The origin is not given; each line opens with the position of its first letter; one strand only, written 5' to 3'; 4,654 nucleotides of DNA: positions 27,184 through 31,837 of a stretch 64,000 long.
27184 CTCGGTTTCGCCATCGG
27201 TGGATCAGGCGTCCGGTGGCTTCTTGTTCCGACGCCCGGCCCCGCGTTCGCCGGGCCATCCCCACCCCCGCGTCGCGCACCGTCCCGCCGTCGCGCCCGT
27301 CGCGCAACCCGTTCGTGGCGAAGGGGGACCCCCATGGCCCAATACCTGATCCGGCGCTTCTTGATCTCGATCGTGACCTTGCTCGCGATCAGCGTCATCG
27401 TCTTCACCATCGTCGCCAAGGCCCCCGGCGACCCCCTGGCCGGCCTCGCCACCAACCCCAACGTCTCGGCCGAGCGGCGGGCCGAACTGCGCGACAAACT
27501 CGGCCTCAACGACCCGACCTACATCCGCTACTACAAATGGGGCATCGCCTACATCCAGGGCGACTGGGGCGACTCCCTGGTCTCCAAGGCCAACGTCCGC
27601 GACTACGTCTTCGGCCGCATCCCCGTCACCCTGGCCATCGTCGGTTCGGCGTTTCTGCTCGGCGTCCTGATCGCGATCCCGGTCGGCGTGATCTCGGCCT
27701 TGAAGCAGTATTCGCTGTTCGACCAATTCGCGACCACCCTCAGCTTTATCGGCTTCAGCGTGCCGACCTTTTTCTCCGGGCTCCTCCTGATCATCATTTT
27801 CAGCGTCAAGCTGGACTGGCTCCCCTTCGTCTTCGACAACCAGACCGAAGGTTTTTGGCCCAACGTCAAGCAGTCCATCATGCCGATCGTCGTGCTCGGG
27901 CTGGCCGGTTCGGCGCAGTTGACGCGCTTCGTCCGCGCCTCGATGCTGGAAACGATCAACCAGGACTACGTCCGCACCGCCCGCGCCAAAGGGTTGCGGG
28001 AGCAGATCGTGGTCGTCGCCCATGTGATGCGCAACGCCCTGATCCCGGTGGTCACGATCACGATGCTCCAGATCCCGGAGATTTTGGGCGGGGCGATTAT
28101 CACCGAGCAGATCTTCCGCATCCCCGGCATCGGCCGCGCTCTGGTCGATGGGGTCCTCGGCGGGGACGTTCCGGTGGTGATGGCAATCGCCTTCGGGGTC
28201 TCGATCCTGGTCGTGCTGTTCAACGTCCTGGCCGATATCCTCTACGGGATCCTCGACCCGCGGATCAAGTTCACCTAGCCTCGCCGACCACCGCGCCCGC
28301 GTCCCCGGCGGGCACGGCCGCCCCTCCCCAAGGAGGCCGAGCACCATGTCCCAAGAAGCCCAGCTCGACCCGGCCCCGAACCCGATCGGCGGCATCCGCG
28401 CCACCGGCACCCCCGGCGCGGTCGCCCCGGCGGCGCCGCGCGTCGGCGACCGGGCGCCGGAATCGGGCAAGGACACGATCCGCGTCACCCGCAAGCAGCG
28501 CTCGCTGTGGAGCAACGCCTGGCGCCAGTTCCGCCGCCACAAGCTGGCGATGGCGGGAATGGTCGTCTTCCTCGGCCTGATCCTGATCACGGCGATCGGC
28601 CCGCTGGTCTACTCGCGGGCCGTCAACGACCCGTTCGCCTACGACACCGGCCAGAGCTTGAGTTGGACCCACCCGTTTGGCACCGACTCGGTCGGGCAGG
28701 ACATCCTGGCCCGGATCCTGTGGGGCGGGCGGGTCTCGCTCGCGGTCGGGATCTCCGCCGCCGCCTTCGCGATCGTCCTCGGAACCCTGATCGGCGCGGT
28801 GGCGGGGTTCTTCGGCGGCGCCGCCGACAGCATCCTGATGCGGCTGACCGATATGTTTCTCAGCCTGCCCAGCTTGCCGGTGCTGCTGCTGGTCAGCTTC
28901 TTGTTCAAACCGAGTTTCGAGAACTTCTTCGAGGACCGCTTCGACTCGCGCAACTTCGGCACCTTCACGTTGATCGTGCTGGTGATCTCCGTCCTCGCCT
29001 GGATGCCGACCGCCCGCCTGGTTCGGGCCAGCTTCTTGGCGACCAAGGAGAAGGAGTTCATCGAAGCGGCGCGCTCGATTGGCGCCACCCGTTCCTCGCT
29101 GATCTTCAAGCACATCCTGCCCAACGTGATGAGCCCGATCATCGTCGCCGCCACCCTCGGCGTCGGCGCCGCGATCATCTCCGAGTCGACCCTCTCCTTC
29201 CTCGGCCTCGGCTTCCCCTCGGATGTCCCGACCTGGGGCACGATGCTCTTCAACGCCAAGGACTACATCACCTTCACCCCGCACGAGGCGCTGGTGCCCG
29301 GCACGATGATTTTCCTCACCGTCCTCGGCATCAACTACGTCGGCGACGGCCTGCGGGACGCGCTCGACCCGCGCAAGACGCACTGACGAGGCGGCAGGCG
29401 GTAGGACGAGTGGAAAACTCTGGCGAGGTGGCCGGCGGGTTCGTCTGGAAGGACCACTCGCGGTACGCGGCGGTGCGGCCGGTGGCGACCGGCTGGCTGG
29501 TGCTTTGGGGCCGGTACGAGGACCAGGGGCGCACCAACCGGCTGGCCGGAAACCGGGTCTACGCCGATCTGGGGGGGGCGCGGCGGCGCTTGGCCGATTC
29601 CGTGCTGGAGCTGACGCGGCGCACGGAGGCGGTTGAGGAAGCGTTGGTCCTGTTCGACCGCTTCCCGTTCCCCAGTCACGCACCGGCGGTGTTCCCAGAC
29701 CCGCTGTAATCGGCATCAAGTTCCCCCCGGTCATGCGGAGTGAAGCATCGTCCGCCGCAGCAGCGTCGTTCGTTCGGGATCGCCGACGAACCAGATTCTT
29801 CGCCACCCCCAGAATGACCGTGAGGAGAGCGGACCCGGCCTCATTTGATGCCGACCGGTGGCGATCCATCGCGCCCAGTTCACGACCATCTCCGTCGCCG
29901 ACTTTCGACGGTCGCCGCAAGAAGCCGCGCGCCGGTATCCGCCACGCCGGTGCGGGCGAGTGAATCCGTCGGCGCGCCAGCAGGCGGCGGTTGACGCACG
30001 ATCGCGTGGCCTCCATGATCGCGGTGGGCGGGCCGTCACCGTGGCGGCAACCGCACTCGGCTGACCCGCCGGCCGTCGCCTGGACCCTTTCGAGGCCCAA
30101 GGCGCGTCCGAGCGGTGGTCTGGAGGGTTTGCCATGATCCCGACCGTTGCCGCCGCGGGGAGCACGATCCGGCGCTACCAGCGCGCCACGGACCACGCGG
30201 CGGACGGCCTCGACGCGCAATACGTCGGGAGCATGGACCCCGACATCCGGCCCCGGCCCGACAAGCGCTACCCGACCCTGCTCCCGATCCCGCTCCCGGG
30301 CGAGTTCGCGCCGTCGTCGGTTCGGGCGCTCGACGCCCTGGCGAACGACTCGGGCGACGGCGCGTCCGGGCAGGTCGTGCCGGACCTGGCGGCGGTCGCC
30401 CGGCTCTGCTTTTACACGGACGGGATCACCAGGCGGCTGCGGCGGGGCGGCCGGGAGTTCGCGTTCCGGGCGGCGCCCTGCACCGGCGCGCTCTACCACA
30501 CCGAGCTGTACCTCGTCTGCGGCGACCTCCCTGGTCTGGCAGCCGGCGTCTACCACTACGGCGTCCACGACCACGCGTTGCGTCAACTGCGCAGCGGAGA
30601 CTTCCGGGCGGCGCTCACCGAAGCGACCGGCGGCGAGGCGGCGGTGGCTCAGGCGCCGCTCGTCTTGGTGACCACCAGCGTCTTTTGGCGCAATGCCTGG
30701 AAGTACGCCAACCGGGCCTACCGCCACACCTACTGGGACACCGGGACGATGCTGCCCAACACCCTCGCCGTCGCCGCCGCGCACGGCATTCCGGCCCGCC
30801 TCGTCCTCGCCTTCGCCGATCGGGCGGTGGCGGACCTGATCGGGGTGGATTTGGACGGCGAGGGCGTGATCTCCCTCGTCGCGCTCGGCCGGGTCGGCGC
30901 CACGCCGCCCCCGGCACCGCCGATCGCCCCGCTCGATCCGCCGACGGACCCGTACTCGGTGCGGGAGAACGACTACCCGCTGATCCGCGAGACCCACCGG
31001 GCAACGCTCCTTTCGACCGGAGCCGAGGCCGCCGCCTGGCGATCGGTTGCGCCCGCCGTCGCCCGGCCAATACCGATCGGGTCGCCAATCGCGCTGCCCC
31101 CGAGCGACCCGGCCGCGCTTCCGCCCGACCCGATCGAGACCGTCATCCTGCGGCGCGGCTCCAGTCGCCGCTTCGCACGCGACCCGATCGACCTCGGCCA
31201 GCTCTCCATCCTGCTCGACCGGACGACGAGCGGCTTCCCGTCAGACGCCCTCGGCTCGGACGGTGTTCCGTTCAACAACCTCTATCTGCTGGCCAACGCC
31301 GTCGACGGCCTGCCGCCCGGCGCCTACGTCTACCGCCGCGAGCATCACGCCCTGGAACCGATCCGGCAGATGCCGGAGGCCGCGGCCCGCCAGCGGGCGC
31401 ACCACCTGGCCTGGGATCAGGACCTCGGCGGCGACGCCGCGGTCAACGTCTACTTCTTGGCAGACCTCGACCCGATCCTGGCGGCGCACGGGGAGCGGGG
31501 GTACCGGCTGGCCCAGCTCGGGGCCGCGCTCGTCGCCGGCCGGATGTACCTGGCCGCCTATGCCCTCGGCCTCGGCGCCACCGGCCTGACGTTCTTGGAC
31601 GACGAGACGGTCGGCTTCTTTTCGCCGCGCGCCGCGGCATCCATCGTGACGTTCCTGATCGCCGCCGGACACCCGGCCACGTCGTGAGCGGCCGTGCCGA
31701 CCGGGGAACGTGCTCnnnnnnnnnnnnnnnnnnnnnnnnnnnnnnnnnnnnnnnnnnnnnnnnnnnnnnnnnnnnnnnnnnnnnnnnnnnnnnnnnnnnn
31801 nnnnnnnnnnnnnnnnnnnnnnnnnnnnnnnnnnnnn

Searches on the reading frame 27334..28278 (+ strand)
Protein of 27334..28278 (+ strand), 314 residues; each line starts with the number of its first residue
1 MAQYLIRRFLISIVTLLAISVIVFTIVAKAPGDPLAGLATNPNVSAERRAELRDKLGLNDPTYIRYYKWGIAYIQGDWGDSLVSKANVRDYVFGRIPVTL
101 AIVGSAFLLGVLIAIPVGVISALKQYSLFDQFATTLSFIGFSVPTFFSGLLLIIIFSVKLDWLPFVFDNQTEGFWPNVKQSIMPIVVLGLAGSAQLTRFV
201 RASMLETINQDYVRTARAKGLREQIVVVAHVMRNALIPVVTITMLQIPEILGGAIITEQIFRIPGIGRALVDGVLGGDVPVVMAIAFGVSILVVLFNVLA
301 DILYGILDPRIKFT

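Call 38: search_protein_families(library=pfam, proteins=[window:27334-28278:+], max_evalue=0.0001)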
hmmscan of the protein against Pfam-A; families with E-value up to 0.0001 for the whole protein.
window:27334-28278:+ (314 aa): 2 families
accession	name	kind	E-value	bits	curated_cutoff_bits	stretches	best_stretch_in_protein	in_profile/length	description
PF00528.27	BPD_transp_1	-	2.3e-38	132.2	26.4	1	114-312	1-183/184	Binding-protein-dependent transport system inner membrane component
PF19300.4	BPD_transp_1_N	-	4.9e-11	43.2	23.8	1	1-76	1-75/114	Binding-prot-dependent transport system membrane comp, N-term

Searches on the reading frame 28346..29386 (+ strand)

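Call 38: search_protein_families(library=pfam, proteins=[window:28346-29386:+], max_evalue=0.0001)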
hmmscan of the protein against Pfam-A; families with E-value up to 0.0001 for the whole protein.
window:28346-29386:+ (346 aa): 2 families
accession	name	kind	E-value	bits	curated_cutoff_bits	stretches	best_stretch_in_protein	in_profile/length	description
PF00528.27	BPD_transp_1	-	4.3e-34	118.3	26.4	1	146-344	1-182/184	Binding-protein-dependent transport system inner membrane component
PF12911.12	OppC_N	-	4.2e-14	52.6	23.9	1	53-94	1-44/53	N-terminal TM domain of oligopeptide transport permease C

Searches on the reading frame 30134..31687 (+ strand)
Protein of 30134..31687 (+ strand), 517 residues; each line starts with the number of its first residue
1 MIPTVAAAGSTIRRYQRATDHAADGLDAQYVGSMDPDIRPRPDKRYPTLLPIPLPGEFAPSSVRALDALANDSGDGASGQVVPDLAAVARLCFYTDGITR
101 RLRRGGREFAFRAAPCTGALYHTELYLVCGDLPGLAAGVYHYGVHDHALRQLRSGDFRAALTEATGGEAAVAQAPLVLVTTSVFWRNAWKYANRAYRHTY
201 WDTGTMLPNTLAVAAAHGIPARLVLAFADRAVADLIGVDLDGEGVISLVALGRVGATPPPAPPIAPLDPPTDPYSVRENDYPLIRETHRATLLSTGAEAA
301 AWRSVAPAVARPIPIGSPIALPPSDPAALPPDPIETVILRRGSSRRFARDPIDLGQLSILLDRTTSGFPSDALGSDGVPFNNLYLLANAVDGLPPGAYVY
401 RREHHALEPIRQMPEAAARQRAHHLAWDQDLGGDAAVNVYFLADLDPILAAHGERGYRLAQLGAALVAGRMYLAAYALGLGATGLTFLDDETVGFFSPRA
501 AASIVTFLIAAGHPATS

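Call 38: search_protein_families(library=pfam, proteins=[window:30134-31687:+], max_evalue=0.0001)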
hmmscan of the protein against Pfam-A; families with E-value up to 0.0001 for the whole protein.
window:30134-31687:+ (517 aa): 1 family
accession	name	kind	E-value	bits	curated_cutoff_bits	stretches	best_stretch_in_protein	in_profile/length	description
PF00881.29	Nitroreductase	-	2.7e-22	80.2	23.5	2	112-253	28-167/167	Nitroreductase family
